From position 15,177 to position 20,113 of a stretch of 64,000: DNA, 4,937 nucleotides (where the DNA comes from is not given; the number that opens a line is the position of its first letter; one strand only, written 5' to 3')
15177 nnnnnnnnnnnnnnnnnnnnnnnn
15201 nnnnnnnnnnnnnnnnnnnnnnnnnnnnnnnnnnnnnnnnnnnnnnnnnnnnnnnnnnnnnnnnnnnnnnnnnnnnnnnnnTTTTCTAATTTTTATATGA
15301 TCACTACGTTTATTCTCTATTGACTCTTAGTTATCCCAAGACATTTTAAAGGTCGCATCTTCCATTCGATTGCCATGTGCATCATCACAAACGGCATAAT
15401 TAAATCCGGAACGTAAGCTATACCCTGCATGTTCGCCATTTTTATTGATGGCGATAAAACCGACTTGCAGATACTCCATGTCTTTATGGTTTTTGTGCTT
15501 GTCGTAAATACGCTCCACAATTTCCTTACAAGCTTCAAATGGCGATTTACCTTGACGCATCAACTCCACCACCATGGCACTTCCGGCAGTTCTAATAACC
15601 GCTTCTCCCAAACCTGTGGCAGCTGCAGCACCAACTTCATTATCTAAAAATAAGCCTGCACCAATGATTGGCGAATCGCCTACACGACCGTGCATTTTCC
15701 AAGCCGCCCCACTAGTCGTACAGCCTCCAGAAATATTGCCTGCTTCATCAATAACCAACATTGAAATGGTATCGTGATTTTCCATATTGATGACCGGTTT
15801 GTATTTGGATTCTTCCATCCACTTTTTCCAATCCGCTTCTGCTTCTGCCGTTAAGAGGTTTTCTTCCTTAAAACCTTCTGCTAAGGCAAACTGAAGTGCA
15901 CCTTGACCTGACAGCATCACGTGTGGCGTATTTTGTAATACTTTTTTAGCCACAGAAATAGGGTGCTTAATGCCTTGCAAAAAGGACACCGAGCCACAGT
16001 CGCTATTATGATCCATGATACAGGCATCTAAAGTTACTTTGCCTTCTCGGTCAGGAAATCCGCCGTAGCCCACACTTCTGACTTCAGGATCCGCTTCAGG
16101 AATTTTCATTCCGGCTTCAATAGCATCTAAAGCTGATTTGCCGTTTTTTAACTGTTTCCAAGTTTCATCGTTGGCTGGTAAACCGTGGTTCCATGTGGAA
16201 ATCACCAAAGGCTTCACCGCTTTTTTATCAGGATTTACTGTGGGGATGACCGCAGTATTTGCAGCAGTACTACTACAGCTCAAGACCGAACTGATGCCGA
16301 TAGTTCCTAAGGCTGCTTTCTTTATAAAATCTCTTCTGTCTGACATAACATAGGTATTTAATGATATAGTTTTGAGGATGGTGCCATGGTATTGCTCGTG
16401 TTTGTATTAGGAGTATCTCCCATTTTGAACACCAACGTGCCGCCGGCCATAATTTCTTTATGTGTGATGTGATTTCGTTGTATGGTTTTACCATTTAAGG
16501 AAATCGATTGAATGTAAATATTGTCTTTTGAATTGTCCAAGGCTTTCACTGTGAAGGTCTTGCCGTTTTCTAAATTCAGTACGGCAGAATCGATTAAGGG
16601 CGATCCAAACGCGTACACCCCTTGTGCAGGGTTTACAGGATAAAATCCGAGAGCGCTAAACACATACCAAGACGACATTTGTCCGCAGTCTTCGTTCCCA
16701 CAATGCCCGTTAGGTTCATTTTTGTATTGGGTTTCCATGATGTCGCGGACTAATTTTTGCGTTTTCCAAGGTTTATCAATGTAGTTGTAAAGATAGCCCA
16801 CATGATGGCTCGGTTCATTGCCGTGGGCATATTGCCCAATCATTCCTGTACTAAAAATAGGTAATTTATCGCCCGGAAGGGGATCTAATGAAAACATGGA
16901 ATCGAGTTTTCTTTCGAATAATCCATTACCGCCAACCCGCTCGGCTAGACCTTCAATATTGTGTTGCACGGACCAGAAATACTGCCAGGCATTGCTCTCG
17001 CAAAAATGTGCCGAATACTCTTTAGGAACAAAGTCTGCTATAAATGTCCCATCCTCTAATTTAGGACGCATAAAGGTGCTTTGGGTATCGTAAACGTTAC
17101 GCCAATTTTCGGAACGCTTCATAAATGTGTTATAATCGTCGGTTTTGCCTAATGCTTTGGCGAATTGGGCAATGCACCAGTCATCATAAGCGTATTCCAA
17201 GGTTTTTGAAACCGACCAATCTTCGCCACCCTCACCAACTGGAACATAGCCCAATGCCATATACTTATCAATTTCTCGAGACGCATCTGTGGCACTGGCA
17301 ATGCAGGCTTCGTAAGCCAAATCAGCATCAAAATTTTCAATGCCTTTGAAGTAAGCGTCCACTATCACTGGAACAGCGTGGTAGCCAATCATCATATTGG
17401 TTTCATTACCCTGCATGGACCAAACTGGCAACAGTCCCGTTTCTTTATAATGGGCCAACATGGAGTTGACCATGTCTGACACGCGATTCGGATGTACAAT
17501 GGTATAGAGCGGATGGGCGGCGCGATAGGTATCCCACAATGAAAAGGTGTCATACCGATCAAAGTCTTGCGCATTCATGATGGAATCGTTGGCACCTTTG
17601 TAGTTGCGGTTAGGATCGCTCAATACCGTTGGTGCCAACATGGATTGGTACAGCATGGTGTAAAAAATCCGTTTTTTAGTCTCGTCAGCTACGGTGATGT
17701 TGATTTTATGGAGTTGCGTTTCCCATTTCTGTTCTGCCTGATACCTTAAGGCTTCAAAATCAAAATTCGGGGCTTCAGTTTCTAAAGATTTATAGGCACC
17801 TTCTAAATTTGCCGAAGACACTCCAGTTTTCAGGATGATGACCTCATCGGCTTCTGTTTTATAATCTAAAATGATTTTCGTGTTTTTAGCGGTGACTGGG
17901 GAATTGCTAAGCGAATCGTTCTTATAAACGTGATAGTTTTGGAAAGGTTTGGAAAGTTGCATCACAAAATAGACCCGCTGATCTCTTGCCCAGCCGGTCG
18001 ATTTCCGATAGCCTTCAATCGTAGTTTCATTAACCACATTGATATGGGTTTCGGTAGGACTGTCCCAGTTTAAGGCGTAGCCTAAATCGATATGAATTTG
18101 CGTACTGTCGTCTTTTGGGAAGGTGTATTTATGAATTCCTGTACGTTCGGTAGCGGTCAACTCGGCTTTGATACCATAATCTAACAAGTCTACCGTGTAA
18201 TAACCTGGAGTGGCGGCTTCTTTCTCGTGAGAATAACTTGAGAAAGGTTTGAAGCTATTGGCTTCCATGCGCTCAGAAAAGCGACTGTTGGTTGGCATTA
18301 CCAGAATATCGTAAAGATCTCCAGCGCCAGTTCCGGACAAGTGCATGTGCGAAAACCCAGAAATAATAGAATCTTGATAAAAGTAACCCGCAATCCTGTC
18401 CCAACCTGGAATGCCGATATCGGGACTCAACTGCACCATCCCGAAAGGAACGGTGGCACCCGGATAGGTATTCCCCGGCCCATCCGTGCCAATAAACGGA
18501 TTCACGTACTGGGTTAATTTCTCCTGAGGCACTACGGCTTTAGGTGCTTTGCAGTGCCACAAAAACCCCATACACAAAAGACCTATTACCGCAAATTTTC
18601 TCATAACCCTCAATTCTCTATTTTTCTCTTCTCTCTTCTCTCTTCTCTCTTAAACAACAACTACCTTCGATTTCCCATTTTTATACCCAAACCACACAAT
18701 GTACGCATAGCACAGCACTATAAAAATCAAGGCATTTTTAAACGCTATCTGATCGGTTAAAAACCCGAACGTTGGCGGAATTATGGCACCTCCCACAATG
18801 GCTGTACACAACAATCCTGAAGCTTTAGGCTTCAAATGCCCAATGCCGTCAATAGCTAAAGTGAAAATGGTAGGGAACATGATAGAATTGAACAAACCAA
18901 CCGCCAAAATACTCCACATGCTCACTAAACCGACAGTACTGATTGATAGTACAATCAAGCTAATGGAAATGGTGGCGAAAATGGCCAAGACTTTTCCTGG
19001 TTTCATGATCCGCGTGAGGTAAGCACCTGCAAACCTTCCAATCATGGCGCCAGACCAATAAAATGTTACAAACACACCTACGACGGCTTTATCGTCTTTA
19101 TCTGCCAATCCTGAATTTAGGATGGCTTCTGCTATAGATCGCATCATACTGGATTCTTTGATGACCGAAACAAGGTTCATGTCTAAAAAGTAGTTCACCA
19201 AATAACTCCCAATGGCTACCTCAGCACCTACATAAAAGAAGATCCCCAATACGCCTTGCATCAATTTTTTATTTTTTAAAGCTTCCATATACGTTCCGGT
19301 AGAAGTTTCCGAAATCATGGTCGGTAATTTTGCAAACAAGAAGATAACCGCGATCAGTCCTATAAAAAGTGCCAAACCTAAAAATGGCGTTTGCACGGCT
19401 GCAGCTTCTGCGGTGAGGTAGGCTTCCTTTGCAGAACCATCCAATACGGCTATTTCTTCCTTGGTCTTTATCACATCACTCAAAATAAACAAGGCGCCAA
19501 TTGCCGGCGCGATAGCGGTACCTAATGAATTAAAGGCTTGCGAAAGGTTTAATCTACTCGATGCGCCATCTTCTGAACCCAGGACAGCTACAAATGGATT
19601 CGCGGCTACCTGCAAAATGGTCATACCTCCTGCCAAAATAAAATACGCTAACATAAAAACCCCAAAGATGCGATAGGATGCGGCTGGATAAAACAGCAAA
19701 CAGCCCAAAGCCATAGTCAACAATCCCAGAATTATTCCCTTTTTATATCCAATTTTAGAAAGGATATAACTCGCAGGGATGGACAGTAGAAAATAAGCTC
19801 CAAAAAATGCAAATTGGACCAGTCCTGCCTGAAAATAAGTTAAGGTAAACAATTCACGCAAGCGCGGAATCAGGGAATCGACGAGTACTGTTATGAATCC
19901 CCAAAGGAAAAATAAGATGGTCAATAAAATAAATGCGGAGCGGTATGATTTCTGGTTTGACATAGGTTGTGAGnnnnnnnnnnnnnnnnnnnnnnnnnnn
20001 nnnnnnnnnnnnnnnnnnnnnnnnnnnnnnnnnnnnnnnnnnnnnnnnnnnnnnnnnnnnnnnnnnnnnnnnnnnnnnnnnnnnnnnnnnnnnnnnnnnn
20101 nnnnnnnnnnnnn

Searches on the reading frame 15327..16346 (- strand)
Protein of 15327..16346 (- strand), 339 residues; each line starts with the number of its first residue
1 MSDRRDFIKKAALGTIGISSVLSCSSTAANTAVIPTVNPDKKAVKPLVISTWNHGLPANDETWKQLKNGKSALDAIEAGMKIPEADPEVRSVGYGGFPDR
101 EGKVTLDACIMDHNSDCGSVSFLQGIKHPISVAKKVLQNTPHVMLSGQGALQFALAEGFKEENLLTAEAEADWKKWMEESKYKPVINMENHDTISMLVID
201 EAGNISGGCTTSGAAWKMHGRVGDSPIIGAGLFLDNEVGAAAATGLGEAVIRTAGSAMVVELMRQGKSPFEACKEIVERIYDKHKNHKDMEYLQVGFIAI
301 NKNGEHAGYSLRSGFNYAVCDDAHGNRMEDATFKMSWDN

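Call 8: search_protein_families(library=pfam, proteins=[window:15327-16346:-])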
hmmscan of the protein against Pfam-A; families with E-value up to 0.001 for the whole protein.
window:15327-16346:- (339 aa): 1 family
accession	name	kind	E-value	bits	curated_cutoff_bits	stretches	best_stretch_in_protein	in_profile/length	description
PF01112.23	Asparaginase_2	-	7.4e-64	216.2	27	1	60-307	31-285/309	Asparaginase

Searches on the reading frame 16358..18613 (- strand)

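Call 8: search_protein_families(library=pfam, proteins=[window:16358-18613:-])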
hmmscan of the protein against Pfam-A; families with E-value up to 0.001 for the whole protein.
window:16358-18613:- (751 aa): 2 families
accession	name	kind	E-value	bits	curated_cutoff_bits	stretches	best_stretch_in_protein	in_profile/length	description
PF07971.18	Glyco_hydro_92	-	4e-185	616.7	24.6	1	273-733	2-464/464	Glycosyl hydrolase family 92 catalytic domain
PF17678.7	Glyco_hydro_92N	-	3.4e-81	273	34.5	1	36-266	1-236/236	Glycosyl hydrolase family 92 N-terminal domain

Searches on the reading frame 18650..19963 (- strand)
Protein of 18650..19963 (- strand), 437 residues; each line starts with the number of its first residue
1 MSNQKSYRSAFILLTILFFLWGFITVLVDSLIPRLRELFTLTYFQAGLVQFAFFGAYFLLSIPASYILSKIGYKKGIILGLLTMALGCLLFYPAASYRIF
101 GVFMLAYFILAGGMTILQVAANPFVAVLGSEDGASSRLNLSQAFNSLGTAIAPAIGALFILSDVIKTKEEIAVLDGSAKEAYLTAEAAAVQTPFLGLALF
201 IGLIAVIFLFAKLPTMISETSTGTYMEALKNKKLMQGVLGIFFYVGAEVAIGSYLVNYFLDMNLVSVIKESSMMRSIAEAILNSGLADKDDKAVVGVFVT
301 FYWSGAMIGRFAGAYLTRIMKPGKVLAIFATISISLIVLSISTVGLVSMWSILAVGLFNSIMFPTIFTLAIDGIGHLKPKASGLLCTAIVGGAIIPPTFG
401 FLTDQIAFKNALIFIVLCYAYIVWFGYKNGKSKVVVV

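Call 8: search_protein_families(library=pfam, proteins=[window:18650-19963:-])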
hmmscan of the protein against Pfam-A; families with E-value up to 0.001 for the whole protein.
window:18650-19963:- (437 aa): 1 family
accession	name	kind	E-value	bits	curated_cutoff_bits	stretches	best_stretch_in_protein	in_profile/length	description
PF07690.21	MFS_1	-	2e-16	60.3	33.4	1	15-395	2-345/347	Major Facilitator Superfamily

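Call 58: search_protein_families(library=ncbifam, proteins=[window:18650-19963:-])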
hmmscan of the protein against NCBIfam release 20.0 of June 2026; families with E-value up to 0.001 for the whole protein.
window:18650-19963:- (437 aa): 4 families
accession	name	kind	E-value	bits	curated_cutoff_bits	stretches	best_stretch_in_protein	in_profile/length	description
TIGR01272.1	gluP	subfamily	5.1e-80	269.3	202.55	2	91-270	1-178/310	glucose/galactose MFS transporter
TIGR00885.1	fucP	equivalog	2.9e-79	267.1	280.4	1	10-428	4-410/410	L-fucose:H+ symporter permease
NF007524.0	PRK10133.1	equivalog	1e-68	232.2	427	1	3-426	20-429/438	L-fucose:H+ symporter permease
NF046060.1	NagP_SO3503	equivalog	5.2e-56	190.4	625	1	10-431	7-420/423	N-acetylglucosamine MFS transporter NagP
